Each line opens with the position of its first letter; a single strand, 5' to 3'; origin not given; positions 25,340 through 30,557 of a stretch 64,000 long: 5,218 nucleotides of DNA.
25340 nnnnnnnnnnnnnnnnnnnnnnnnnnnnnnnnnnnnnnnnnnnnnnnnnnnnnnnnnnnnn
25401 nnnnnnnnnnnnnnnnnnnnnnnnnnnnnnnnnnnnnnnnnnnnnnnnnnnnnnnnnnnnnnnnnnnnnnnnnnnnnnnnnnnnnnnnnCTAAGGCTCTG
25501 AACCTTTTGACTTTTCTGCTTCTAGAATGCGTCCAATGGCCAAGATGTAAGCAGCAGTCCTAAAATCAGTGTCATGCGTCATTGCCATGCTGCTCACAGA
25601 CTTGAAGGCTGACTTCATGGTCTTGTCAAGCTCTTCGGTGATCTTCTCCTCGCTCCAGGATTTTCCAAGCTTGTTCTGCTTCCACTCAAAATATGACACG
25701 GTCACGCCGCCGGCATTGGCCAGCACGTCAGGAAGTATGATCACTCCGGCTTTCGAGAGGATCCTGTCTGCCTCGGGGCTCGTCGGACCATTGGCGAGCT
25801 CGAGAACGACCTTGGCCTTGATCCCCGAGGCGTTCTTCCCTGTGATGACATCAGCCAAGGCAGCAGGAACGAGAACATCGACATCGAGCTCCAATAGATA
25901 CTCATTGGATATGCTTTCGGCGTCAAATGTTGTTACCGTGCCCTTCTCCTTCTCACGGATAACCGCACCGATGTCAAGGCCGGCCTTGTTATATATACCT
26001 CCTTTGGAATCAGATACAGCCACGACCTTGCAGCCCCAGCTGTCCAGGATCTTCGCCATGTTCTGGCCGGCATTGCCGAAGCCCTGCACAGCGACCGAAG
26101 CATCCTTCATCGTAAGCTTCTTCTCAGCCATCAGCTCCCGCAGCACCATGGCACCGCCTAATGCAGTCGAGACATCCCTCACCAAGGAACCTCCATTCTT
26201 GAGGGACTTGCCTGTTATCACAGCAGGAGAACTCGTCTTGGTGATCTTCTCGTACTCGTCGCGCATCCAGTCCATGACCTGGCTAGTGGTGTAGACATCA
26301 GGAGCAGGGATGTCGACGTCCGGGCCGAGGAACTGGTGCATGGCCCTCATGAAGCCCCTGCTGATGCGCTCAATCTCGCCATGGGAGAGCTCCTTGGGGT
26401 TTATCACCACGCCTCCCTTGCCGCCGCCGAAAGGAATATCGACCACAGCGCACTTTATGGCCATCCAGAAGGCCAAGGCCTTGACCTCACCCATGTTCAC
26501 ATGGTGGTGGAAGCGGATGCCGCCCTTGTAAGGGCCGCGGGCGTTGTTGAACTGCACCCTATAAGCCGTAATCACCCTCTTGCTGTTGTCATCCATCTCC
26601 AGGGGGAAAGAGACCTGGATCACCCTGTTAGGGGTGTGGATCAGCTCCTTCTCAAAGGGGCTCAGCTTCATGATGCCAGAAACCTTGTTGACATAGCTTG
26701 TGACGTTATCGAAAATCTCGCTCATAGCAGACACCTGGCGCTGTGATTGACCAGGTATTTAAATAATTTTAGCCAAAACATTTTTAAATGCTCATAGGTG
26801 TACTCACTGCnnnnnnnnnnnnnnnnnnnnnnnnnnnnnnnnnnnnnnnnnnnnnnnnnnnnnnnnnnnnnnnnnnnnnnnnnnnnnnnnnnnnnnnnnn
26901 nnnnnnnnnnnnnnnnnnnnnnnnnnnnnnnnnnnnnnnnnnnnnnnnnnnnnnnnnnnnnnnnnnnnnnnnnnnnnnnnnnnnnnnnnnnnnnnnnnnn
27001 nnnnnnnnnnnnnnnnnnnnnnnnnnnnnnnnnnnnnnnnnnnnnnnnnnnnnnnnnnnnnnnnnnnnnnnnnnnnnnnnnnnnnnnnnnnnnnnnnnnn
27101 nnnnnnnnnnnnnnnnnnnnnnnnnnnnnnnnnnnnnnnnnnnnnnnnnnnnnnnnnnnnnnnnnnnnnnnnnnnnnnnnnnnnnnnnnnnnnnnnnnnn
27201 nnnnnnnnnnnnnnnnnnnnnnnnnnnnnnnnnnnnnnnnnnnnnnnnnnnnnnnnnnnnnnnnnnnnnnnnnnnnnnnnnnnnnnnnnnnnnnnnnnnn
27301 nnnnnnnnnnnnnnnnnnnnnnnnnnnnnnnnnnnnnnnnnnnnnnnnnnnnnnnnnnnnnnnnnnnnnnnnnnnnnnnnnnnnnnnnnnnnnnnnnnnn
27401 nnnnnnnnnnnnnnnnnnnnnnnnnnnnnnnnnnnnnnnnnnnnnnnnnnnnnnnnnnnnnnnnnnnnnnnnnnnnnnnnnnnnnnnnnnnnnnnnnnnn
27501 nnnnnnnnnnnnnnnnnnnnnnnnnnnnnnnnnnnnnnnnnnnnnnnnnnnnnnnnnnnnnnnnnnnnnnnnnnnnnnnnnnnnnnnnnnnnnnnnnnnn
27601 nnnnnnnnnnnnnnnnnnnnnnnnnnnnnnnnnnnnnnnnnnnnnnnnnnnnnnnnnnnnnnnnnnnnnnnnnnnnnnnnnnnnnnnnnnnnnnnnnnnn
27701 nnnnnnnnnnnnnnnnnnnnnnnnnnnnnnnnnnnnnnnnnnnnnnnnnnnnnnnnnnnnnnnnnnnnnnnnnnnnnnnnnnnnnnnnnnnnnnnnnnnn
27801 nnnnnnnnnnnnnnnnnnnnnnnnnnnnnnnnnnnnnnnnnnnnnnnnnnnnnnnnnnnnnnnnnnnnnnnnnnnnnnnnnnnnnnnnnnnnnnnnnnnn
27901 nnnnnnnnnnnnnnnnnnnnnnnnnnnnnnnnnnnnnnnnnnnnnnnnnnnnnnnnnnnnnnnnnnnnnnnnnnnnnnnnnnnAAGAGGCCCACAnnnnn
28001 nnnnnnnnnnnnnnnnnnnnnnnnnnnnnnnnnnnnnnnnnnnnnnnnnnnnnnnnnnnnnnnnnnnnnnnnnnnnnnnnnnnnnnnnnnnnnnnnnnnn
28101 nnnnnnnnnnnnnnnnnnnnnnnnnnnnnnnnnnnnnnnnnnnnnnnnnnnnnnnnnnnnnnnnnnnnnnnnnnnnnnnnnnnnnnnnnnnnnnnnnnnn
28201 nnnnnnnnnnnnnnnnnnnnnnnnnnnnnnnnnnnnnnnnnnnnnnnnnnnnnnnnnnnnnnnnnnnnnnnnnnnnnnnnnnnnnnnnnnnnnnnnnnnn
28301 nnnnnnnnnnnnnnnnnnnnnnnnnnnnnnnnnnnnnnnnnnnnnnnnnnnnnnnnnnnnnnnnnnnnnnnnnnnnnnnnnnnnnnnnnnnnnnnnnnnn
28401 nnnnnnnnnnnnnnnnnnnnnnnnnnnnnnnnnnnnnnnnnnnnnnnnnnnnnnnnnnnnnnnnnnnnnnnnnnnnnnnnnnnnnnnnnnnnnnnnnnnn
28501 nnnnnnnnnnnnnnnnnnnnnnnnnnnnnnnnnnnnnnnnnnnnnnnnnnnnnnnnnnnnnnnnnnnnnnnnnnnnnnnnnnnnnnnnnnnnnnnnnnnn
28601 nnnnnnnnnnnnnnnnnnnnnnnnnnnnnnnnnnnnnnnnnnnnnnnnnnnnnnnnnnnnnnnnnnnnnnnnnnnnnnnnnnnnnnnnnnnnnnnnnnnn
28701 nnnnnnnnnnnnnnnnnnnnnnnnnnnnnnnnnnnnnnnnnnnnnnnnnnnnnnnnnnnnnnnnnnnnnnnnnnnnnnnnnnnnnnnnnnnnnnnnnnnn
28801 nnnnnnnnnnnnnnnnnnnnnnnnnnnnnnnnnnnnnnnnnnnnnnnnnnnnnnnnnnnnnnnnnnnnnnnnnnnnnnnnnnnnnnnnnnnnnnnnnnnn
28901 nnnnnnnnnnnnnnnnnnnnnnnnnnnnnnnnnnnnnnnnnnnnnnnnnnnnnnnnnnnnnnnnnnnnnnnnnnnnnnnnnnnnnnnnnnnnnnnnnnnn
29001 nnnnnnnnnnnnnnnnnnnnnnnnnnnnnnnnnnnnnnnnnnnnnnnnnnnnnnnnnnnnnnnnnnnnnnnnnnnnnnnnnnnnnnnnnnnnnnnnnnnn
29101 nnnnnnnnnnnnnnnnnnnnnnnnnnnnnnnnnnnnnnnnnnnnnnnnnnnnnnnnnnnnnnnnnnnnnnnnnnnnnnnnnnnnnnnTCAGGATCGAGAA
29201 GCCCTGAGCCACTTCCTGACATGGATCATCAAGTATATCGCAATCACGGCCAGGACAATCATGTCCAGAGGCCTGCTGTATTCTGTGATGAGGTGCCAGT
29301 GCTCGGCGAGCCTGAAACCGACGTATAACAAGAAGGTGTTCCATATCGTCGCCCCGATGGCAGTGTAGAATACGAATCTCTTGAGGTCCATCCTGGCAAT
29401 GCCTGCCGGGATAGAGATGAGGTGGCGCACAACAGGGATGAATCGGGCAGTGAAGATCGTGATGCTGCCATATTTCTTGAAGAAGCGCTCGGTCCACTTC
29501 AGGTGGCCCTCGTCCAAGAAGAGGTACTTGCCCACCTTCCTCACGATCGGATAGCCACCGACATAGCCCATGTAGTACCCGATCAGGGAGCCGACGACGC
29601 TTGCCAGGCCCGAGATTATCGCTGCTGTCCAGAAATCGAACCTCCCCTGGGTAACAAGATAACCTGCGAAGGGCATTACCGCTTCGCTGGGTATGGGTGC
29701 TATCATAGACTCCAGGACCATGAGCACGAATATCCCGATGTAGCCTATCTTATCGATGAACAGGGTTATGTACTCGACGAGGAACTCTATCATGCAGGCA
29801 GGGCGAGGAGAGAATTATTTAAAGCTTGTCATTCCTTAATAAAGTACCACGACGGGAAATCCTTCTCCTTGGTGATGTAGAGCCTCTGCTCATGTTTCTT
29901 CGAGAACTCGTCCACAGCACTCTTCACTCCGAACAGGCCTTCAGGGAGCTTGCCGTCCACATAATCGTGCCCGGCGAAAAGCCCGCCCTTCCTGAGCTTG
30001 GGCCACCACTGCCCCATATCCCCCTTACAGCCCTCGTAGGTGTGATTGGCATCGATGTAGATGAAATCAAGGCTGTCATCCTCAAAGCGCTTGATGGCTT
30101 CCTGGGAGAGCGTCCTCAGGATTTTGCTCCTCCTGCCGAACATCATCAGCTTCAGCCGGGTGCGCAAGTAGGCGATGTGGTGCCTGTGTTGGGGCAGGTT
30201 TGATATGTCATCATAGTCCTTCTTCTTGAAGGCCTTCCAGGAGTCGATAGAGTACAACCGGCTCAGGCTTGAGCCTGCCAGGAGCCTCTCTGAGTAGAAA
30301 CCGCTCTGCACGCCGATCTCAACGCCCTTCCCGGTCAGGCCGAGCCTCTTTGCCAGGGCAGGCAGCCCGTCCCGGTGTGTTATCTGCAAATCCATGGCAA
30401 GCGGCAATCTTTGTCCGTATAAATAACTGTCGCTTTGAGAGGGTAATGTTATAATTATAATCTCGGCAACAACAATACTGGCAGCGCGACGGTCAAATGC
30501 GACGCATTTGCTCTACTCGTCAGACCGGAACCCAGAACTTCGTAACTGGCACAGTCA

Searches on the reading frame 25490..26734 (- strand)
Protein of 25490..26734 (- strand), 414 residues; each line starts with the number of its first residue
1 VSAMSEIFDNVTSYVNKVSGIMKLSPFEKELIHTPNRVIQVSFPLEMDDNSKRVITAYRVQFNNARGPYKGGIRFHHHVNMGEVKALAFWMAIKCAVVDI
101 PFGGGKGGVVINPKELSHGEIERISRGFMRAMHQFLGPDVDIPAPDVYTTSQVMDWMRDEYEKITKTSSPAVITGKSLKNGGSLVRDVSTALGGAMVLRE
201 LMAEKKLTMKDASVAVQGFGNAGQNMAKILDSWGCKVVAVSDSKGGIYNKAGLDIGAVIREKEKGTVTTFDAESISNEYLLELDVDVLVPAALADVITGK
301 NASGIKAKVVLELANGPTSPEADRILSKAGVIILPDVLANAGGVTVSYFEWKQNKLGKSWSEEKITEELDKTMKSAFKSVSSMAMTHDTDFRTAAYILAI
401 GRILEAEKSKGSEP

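Call 28: search_protein_families(library=pfam, proteins=[window:25490-26734:-])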
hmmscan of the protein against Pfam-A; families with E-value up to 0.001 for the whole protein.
window:25490-26734:- (414 aa): 3 families
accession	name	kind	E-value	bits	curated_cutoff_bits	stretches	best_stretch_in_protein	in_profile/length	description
PF00208.27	ELFV_dehydrog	-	7.8e-74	248.8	23.4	1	181-411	1-241/241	Glutamate/Leucine/Phenylalanine/Valine dehydrogenase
PF02812.23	ELFV_dehydrog_N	-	2.8e-56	189.2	25.3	1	35-163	1-129/129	Glu/Leu/Phe/Val dehydrogenase, dimerisation domain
PF02826.25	2-Hacid_dh_C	-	0.00083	19.2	25.1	0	206-243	31-68/178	D-isomer specific 2-hydroxyacid dehydrogenase, NAD binding domain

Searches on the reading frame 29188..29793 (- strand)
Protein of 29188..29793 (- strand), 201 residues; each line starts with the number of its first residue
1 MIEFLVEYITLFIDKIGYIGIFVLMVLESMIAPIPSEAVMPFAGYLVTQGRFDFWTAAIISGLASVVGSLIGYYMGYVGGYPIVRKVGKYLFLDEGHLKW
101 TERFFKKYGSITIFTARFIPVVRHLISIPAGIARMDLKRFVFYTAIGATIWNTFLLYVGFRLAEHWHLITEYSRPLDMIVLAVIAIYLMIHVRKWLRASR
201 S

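Call 12: search_protein_families(library=pfam, proteins=[window:29188-29793:-])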
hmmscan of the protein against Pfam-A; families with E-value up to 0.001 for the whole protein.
window:29188-29793:- (201 aa): 1 family
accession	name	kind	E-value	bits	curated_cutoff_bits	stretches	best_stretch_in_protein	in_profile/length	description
PF09335.16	VTT_dom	-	1.2e-25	90.8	33.9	1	34-159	1-121/123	VTT domain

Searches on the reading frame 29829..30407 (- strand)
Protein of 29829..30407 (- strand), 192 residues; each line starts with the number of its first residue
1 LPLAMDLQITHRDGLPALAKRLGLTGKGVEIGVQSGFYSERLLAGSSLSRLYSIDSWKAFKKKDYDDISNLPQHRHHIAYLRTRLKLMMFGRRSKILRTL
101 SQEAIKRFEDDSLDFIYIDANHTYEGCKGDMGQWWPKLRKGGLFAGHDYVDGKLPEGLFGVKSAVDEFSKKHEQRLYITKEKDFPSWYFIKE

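Call 12: search_protein_families(library=pfam, proteins=[window:29829-30407:-])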
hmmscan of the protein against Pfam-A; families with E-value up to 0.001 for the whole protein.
window:29829-30407:- (192 aa): 1 family
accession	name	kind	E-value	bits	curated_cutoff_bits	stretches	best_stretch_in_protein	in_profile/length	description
PF13578.12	Methyltransf_24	-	3.5e-17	63.6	26.3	1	29-149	1-105/105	Methyltransferase domain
